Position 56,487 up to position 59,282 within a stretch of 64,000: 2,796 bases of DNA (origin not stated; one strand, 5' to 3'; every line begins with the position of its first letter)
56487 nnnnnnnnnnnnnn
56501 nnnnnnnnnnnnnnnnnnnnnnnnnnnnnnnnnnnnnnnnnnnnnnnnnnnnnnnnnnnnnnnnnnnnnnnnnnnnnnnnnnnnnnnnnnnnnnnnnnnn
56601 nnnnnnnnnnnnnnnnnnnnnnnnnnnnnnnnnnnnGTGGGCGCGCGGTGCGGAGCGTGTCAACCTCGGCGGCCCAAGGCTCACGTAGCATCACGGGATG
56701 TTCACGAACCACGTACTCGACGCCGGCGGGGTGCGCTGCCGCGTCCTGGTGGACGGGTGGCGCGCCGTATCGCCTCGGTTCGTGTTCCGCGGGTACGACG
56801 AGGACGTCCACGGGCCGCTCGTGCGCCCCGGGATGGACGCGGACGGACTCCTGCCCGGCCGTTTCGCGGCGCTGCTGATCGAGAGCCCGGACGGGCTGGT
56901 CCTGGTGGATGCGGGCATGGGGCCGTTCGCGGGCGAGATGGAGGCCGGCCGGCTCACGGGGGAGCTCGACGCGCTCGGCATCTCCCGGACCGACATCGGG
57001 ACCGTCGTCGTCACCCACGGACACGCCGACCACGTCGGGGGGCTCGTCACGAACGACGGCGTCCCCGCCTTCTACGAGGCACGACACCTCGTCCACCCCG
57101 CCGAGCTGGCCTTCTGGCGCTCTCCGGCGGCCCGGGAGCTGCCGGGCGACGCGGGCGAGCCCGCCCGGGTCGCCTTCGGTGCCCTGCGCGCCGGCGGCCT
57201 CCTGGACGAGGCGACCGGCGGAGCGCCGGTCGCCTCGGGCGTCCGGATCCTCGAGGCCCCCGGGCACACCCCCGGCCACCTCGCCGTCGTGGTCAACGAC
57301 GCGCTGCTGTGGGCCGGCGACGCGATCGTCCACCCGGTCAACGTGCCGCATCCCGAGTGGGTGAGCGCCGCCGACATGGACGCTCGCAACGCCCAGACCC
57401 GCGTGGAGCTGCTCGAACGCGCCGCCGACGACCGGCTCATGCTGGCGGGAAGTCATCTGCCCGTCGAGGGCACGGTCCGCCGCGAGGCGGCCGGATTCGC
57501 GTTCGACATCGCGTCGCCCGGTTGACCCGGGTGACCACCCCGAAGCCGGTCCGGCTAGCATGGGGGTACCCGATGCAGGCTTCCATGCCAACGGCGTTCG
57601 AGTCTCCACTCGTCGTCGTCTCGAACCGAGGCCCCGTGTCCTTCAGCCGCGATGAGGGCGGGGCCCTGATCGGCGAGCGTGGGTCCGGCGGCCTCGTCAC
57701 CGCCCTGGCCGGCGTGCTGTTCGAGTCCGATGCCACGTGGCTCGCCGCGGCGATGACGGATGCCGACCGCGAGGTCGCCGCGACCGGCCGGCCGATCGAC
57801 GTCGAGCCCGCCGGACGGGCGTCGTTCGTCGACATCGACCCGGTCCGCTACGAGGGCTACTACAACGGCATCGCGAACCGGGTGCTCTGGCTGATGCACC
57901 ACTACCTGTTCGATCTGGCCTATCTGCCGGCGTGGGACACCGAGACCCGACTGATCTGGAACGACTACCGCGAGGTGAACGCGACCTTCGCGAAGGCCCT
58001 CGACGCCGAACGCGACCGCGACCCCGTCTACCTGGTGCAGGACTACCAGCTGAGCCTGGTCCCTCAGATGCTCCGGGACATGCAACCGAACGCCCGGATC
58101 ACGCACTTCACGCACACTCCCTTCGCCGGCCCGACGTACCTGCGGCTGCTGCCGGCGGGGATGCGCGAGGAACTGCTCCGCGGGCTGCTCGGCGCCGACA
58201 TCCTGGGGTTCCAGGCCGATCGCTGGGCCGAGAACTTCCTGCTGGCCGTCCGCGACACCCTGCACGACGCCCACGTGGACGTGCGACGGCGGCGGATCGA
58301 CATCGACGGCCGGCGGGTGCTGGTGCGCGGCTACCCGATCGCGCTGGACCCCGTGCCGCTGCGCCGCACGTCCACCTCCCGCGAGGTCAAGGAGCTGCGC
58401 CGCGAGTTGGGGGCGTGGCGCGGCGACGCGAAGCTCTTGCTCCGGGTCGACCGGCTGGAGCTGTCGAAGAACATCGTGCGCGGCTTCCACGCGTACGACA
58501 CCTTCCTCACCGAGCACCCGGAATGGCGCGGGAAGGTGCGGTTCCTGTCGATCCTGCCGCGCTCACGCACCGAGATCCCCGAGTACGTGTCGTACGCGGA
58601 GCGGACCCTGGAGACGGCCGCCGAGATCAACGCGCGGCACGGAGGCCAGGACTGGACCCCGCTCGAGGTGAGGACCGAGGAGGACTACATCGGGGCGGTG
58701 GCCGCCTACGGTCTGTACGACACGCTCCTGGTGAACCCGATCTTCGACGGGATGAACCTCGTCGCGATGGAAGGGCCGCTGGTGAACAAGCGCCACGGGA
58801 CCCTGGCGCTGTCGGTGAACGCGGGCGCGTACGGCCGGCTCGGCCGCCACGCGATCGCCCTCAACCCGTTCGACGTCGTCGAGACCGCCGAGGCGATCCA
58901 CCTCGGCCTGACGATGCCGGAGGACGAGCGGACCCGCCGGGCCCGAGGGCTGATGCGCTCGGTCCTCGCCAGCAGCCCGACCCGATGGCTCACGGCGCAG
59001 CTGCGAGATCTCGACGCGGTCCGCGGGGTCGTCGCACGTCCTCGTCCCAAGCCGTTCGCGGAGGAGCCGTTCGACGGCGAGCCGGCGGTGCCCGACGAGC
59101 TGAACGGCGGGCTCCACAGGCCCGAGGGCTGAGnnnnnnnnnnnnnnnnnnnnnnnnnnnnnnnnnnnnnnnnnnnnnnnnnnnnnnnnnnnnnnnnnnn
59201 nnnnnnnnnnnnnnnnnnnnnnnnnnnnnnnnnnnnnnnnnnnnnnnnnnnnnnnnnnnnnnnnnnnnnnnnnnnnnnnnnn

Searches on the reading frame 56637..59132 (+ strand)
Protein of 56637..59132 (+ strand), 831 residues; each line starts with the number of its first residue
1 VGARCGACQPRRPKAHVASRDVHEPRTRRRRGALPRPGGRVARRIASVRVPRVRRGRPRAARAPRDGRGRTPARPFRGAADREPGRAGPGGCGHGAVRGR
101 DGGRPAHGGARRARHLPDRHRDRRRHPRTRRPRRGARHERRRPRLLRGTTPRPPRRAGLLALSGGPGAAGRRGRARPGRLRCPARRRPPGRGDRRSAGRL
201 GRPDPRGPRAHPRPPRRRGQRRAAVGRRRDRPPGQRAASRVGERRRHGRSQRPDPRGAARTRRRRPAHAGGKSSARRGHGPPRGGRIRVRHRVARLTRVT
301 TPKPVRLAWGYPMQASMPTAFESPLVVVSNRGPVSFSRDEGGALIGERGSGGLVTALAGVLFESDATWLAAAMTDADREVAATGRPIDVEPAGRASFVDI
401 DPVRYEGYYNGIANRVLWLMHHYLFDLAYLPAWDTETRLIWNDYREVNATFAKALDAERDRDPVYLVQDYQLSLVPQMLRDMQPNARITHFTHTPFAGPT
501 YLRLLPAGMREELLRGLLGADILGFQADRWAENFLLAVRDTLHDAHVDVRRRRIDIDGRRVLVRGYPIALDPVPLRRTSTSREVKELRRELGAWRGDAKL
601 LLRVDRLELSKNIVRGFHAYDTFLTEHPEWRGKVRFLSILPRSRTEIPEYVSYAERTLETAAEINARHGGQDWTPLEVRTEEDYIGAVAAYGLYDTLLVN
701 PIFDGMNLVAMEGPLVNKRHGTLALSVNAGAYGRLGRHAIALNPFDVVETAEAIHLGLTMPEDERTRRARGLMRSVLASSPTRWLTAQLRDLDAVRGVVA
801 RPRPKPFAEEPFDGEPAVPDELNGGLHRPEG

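Call 75: search_protein_families(library=pfam, proteins=[window:56637-59132:+], max_evalue=0.00001)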
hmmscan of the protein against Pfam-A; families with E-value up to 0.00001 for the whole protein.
window:56637-59132:+ (831 aa): 1 family
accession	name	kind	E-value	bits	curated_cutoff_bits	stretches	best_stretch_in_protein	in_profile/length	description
PF00982.27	Glyco_transf_20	-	3.3e-98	329.9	32.5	1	325-793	3-472/473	Glycosyltransferase family 20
